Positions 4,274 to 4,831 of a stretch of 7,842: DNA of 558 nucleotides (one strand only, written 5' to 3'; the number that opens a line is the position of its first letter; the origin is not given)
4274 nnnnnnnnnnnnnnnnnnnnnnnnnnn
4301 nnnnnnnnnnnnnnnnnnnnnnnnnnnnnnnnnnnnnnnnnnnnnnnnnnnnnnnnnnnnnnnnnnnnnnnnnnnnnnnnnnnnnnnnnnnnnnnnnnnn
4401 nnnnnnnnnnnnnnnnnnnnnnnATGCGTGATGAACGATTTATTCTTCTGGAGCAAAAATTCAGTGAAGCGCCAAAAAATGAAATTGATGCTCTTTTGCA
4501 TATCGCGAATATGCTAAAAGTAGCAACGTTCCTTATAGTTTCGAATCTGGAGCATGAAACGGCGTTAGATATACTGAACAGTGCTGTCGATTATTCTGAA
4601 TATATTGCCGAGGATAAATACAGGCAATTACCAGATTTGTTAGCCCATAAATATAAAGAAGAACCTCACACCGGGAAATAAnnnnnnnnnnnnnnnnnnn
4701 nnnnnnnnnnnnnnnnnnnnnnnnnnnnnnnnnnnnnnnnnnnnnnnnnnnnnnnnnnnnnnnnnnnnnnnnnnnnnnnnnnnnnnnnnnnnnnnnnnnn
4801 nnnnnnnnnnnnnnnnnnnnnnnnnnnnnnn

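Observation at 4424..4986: Low-GC two-gene insert inside the otherwise GC-richer replication operon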

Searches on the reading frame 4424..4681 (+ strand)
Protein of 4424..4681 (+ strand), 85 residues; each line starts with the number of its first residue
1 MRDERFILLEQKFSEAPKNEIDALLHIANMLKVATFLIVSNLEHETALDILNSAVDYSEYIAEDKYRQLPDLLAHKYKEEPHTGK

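Call 8: search_protein_families(library=pfam, proteins=[window:4424-4681:+], max_evalue=0.1)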
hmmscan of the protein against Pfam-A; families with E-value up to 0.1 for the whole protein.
window:4424-4681:+ (85 aa): 0 families

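Call 9: search_protein_families(library=ncbifam, proteins=[window:4424-4681:+], max_evalue=0.1)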
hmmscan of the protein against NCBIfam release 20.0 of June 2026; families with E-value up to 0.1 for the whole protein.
window:4424-4681:+ (85 aa): 1 family
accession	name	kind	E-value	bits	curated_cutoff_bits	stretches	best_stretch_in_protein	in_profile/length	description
NF009863.0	PRK13326.1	equivalog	0.099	12.1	412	0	16-77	158-220/264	type III pantothenate kinase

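Call 10: search_protein_families(library=phrogs, proteins=[window:4424-4681:+], max_evalue=0.1)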
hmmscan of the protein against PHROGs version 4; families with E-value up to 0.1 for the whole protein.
window:4424-4681:+ (85 aa): 2 families
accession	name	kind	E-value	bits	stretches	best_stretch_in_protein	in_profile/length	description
phrog_24341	-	unknown function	5.2e-17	62.9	1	1-68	1-68/77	-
phrog_2512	-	unknown function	1.3e-16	61.6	1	1-68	78-145/154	-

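Call 14: find_homologous_proteins(query=window:4424-4681:+)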
Query window:4424-4681:+ (85 aa): 2 proteins with E <= 0.001 among 4 candidates.
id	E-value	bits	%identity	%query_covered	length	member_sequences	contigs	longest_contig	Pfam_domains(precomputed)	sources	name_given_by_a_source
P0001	1.8e-46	173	99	100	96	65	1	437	-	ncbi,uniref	ncbi:hypothetical protein, partial [Escherichia coli]|uniref:hypothetical protein n=3 Tax=Escherichi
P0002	7.8e-27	111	100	67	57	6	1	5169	-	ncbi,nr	ncbi:hypothetical protein OFI96_004234, partial [Escherichia coli]|nr:hypothetical protein [Escheric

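Call 27: search_protein_representatives(protein=window:4424-4681:+)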
Query: 85 residues. Proteins with E-value up to 0.001 (for the whole library): 11; up to 1e-10: 1; up to 1e-30: 0. The best 11 are listed.
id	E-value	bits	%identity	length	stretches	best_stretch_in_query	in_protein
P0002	2.5e-27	110.6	100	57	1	1-57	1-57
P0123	4.3e-10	55.9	48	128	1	1-75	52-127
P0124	5.1e-10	55.6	48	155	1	1-75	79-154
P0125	8.0e-08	48.6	44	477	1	1-75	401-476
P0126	5.1e-07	46.1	86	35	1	9-37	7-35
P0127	7.5e-07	45.5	39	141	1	1-70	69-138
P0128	2.1e-06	44.1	43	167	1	1-68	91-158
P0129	2.3e-06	44.0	43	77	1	1-68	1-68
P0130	1.0e-05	42.0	23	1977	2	4-72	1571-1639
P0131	1.4e-05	41.5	42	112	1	1-66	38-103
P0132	3.0e-04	37.3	36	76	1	1-67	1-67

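Call 30: find_homologous_proteins(query=A2, max_evalue=0.01)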
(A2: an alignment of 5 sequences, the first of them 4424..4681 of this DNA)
Query A2 (5 sequences) (85 aa, profile of the alignment): 243 proteins with E <= 0.01 among 357 candidates; the best 120 are listed.
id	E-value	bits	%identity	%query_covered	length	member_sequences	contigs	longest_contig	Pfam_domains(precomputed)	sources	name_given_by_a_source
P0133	4.4e-35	137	51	80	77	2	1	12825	-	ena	-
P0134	5.1e-35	137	45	88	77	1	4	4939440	-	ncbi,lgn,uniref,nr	ncbi:TPA: hypothetical protein ACP2SJ_001641 [Escherichia coli]|uniref:hypothetical protein n=1 Tax=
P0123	5.7e-35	137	47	88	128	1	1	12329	-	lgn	-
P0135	6.2e-35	137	45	88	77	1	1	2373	-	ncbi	-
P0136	1.1e-34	136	46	88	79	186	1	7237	-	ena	-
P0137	1.2e-34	136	43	88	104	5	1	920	-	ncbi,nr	ncbi:hypothetical protein QU869_26345, partial [Escherichia coli]|nr:hypothetical protein [Escherich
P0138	1.2e-34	136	45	88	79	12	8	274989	-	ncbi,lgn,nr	ncbi:hypothetical protein JVU08_001253 [Escherichia coli]|nr:hypothetical protein [Escherichia coli]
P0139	1.5e-34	135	47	80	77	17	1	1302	-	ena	-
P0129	2.2e-34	135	45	80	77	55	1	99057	-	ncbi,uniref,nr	ncbi:hypothetical protein [Escherichia coli]|uniref:hypothetical protein n=1 Tax=Escherichia coli Ta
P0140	2.9e-34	135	47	80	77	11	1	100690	-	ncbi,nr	ncbi:hypothetical protein QEQ42_002096 [Escherichia coli]|nr:hypothetical protein [Escherichia coli]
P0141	3.5e-34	134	46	88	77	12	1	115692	-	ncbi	ncbi:hypothetical protein ACVM2D_001469 [Escherichia coli]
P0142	3.7e-34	134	47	88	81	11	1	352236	-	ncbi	ncbi:hypothetical protein WAR11_000481 [Escherichia coli]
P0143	4.5e-34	134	44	89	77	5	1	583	-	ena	-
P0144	5.8e-34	134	46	88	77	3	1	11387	-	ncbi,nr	ncbi:hypothetical protein GAI66_24615 [Escherichia coli]|nr:hypothetical protein [Escherichia coli]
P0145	1.4e-33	132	49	80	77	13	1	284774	-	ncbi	ncbi:TPA: hypothetical protein ACWP5I_000879 [Escherichia coli]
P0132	4.3e-33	131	36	79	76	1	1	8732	-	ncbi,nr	ncbi:hypothetical protein ID80_004952 [Salmonella enterica subsp. enterica serovar Ball]|nr:hypothet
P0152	5.9e-33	130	47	80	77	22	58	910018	-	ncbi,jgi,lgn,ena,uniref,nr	ncbi:TPA: hypothetical protein H7152_004560 [Escherichia coli]|uniref:hypothetical protein n=1 Tax=E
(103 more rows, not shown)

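Call 43: predict_structure(alignment_id=A3)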
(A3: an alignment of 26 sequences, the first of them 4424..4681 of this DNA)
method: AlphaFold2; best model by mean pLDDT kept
length: 85 residues; sequences in the alignment: 26
mean_pLDDT: 88.8   pTM: 0.73
mean pLDDT of the five models: 88.8, 86.5, 86.2, 85.0, 84.8
residues with pLDDT >= 90: 60; 70-90: 15; 50-70: 9; < 50: 1
segments of 3 or more residues with pLDDT < 50: none
pLDDT, mean of each block of 10 residues (from residue 1): 90 92 97 98 96 97 89 69 54
secondary structure, 60 per line:
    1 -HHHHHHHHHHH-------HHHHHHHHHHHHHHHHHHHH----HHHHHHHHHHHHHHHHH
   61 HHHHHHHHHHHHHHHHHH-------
elements in order: H2-12 H20-39 H44-78

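Call 48: fold_search(model_id=the predicted structure, library=pdb)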
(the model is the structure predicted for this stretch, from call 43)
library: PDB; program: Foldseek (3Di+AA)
matches with E <= 10: 35; with E <= 0.001: 0
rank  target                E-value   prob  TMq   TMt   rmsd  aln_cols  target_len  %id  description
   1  8cwy_B                2.7e+00  0.41  0.53  0.59   8.5        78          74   19  Accurate computational design of genetically encoded 3D protein crystals (released 2023-11-01)
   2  1vmg                  3.4e+00  0.47  0.59  0.60   7.8        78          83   13  Crystal structure of MazG nucleotide pyrophosphohydrolase (13816655) from Sulfolobus solfataricus at 1.46 A resolution (released 2004-10-05)
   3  5n8y_N                4.3e+00  0.13  0.33  0.28   6.0        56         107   21  KaiCBA circadian clock backbone model based on a Cryo-EM density (released 2017-03-29)
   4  4kjs_B                4.9e+00  0.04  0.23  0.08  13.6        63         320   24  Structure of native YfkE (released 2013-06-26)
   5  6ahx                  5.2e+00  0.44  0.57  0.78   4.2        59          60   10  Copper-Sensing Operon Regulator Protein (CsoRGz) (released 2019-10-23)
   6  1iip                  5.5e+00  0.25  0.47  0.16   4.3        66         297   20  Bovine Cyclophilin 40, Tetragonal Form (released 2001-05-16)
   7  2yxh_A                5.5e+00  0.23  0.55  0.44   7.1        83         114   13  Crystal structure of mazG-related protein from Thermotoga maritima (released 2007-10-30)
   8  9c7z_A                5.9e+00  0.20  0.45  0.54   3.1        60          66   17  Hallucinated C3 protein assembly HALC3_919 (released 2025-05-21)
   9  6y2l_Lh               6.2e+00  0.13  0.47  0.36   5.6        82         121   10  Structure of human ribosome in POST state (released 2020-04-15)
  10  3dge_A                6.2e+00  0.10  0.40  0.18   8.8        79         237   18  Structure of a histidine kinase-response regulator complex reveals insights into Two-component signaling and a novel c (released 2009-07-07)
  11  1ku7_A                6.2e+00  0.08  0.33  0.36   6.3        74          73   20  Crystal Structure of Thermus aquatics RNA Polymerase SigmaA Subunit Region 4 Bound to-35 Element DNA (released 2002-03-29)
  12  2lfb_MODEL_1_A        6.2e+00  0.07  0.32  0.29   9.1        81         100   12  HOMEODOMAIN FROM RAT LIVER LFB1/HNF1 TRANSCRIPTION FACTOR, NMR, 20 STRUCTURES (released 1997-03-12)
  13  9fny_AR               6.2e+00  0.06  0.30  0.20   8.6        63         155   17  PF30S-PF30S dimer mediated by aRDF from P. furiosus (Structure I) (released 2025-01-15)
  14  1skv_B                7.0e+00  0.18  0.47  0.62   6.4        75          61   13  Crystal Structure of D-63 from Sulfolobus Spindle Virus 1 (released 2004-07-13)
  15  4v8p_BU               7.0e+00  0.15  0.50  0.38   3.4        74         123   11  T.thermophila 60S ribosomal subunit in complex with initiation factor 6. (released 2014-07-09)
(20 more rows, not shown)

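Call 50: search_dna_similar(query=window:4424-4681:+, collection=phages, mode=protein, max_rows=30, max_evalue=0.001)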
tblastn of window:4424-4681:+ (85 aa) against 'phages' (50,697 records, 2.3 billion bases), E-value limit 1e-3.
No match.

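Call 53: find_encoding_contigs(protein=P0152, flank=3000, max_places=5)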
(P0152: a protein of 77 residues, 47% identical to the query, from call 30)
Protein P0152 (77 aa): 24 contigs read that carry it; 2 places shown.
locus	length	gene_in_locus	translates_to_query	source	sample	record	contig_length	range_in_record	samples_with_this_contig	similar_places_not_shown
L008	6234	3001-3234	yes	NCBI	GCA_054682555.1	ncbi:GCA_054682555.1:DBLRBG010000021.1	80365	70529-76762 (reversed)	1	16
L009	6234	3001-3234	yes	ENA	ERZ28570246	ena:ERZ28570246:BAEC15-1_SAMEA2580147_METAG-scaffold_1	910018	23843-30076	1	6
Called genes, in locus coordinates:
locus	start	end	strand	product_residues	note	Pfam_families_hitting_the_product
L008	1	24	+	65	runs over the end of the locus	PF05930:Phage_AlpA, PF12728:HTH_17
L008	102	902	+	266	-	PF08346:AntA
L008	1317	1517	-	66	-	-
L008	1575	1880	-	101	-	-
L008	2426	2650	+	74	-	-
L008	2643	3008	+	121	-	-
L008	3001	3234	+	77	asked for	-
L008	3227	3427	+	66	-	-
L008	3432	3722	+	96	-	PF13973:DUF4222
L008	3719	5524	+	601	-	PF08706:D5_N, PF19263:DUF5906, PF03288:Pox_D5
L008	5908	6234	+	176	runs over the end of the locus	PF04352:ProQ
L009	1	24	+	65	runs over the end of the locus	PF05930:Phage_AlpA, PF12728:HTH_17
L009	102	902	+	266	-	PF08346:AntA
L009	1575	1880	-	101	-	-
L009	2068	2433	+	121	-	-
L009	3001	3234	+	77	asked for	-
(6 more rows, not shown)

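Call 54: find_encoding_contigs(protein=P0132, flank=3000, max_places=3)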
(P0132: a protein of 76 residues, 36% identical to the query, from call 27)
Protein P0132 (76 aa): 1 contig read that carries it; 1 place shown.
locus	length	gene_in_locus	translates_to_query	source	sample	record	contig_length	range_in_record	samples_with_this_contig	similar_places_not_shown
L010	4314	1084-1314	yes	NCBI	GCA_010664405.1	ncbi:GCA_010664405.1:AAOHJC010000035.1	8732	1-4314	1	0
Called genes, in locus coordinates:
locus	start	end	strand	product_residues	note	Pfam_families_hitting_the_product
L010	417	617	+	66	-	-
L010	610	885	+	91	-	-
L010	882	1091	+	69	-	-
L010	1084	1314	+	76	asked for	-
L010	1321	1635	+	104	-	PF13973:DUF4222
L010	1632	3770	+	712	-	PF06048:DUF927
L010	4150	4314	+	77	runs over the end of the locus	-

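Call 60: search_protein_families(library=padloc, proteins=[window:4424-4681:+], max_evalue=0.1)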
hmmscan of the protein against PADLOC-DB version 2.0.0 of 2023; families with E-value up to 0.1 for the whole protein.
window:4424-4681:+ (85 aa): 0 families

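Call 61: search_protein_families(library=pfam, proteins=[L008:3227-3427:+, L008:2643-3008:+], max_evalue=0.1)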
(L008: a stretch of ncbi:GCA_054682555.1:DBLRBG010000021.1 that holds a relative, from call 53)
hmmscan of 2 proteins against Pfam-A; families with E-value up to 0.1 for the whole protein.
L008:3227-3427:+ (66 aa): 0 families

L008:2643-3008:+ (121 aa): 0 families

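Call 78: search_solved_structures(query=A3, max_evalue=10, show_alignments=1)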
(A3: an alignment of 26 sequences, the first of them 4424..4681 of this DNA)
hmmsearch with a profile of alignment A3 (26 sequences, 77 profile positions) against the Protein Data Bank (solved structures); distinct sequences matched with E-value up to 10: 3.
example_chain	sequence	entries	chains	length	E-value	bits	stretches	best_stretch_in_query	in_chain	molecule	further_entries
6jhd_A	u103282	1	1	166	0.79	12.9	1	6-44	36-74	Interferon alpha-8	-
3gtd_A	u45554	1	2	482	1.2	12.3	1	8-49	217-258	Fumarate hydratase class II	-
2kk1_A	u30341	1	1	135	1.7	11.9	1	20-75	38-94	Tyrosine-protein kinase ABL2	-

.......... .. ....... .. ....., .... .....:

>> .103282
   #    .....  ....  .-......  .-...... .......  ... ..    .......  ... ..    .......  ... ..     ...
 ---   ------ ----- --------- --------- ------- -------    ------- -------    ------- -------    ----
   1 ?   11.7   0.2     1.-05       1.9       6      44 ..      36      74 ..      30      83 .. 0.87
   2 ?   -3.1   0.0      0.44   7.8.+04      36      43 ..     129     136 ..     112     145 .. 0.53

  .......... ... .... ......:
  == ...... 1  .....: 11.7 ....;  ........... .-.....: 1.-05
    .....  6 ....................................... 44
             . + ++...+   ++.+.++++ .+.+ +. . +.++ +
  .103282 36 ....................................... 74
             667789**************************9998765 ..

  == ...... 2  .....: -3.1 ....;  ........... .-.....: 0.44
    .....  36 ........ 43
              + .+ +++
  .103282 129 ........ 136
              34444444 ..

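Call 81: fold_search(model_id=the predicted structure, library=viral)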
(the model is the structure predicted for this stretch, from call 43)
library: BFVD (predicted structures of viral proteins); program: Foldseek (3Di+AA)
matches with E <= 10: 153; with E <= 0.001: 0
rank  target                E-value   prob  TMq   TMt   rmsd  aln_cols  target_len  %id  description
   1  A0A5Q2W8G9            4.9e-01  0.87  0.52  0.48   6.4        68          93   19  (no name in the UniProt tables at hand)
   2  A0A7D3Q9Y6            1.5e+00  0.18  0.33  0.20  10.1        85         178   13  (no name in the UniProt tables at hand)
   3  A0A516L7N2            1.5e+00  0.14  0.26  0.27  10.2        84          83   18  (no name in the UniProt tables at hand)
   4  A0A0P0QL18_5          2.0e+00  0.13  0.33  0.04  18.4        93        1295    8  (no name in the UniProt tables at hand)
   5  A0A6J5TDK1            2.1e+00  0.51  0.53  0.59   5.4        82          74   15  Uncharacterized protein [uncultured Caudovirales phage]
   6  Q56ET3                2.1e+00  0.51  0.49  0.51   9.0        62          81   18  Uncharacterized protein PHG31ORF079c [Aeromonas phage 31]
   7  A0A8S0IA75            2.2e+00  0.14  0.34  0.10  15.5        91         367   15  (no name in the UniProt tables at hand)
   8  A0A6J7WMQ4            2.3e+00  0.25  0.47  0.35   6.4        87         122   11  Uncharacterized protein [uncultured Caudovirales phage]
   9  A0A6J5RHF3            2.5e+00  0.63  0.58  0.48   5.5        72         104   15  Uncharacterized protein [uncultured Caudovirales phage]
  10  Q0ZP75                2.5e+00  0.35  0.49  0.22   6.3        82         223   16  Uncharacterized protein [Neodiprion abietis nucleopolyhedrovirus]
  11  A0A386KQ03            2.5e+00  0.10  0.27  0.09  10.2        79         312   16  MuF-like minor capsid protein [Microbacterium phage ValentiniPuff]
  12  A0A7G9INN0            2.6e+00  0.13  0.34  0.15  10.4        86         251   14  Uncharacterized protein [Trichosanthes kirilowii tombusvirus]
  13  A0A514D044            3.0e+00  0.09  0.29  0.16   8.1        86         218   15  Uncharacterized protein (Fragment) [Riboviria sp.]
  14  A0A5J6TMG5            3.2e+00  0.41  0.55  0.33   8.1        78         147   17  (no name in the UniProt tables at hand)
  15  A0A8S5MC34            3.2e+00  0.35  0.43  0.57   6.5        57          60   16  Uncharacterized protein [Podoviridae sp. ct53O25]
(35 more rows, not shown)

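Call 83: search_dna_similar(query=window:4424-4681:+, collection=plasmids, mode=protein, max_rows=12, max_evalue=0.001)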
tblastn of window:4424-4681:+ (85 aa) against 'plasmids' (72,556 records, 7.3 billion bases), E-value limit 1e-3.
Records with a match: 4; places in all: 4; records where one place covers at least 80% of the query: 4.
Best place of each record, by identity: <60% 4.
By first word of the organism name: Escherichia 4.
By predicted mobility (MOB-suite, as given by PLSDB): non-mobilizable 4.
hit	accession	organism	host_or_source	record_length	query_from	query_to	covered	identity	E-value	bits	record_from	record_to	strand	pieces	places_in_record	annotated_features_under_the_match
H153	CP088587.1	Escherichia coli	Homo sapiens,blood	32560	1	75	88%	42.1%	4e-12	66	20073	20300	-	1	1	hypothetical protein (x3)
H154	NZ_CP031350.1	Escherichia coli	Cattle,whole organism,feces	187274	1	75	88%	42.1%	6e-12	66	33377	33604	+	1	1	hypothetical protein (x2)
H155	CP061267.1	Escherichia coli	Sheep,cell culture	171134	1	75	88%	42.1%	1e-11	66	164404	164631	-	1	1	hypothetical protein (x2)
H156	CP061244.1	Escherichia coli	Homo sapiens,cell culture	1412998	1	71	84%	36.6%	6e-8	55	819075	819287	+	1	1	hypothetical protein (x2)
